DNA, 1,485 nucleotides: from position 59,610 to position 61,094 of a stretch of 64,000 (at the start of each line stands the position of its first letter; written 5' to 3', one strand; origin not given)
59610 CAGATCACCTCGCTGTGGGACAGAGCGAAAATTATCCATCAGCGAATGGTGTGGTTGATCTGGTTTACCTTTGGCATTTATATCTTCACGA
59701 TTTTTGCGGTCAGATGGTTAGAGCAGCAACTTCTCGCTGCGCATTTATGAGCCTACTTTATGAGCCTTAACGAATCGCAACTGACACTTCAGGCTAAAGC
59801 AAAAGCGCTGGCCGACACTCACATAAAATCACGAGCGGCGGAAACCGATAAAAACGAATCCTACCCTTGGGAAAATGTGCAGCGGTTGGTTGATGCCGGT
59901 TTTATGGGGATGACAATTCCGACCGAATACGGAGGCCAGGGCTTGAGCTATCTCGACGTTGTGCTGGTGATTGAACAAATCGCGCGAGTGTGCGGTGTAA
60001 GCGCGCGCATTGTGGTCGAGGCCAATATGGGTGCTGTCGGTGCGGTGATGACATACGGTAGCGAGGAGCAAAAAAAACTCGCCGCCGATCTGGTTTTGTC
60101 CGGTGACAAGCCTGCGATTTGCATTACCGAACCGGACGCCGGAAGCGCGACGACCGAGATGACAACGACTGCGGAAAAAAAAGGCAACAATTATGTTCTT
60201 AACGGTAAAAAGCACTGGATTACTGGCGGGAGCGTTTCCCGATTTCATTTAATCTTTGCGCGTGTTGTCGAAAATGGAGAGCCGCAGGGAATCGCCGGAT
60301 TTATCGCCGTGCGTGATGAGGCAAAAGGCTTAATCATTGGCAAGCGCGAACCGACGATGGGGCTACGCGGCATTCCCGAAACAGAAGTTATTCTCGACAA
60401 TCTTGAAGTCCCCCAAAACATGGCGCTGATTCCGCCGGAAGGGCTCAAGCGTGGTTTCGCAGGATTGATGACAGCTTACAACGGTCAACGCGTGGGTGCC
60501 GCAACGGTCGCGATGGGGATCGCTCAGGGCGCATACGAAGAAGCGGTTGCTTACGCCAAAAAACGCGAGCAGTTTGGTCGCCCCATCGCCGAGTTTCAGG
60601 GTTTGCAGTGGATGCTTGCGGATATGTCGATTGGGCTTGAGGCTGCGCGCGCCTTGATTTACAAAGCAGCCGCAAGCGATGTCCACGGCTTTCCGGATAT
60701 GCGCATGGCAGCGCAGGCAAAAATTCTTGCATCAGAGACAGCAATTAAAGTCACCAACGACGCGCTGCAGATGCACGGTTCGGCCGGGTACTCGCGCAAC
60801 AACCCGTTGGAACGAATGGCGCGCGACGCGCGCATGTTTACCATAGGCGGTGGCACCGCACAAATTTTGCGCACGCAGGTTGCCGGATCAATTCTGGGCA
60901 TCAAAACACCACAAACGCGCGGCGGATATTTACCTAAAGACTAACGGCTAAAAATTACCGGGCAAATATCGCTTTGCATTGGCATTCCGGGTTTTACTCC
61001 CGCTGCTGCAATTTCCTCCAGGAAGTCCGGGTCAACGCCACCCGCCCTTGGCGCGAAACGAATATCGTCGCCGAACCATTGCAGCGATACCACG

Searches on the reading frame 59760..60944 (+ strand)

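Call 53: search_protein_families(library=pfam, max_evalue=0.00001, proteins=[window:59760-60944:+])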
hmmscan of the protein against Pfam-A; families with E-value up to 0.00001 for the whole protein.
window:59760-60944:+ (394 aa): 4 families
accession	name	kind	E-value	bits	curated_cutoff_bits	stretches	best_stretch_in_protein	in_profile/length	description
PF00441.29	Acyl-CoA_dh_1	-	1.5e-42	145.7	22.4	1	231-378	2-149/150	Acyl-CoA dehydrogenase, C-terminal domain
PF02771.21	Acyl-CoA_dh_N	-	4.9e-26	91.8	22.9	1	5-107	2-104/113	Acyl-CoA dehydrogenase, N-terminal domain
PF08028.16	Acyl-CoA_dh_2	-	2.1e-21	77.1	22.7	1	246-360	2-126/134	Acyl-CoA dehydrogenase, C-terminal domain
PF02770.24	Acyl-CoA_dh_M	-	4.3e-21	75.3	33.3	1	119-214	1-96/97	Acyl-CoA dehydrogenase, middle domain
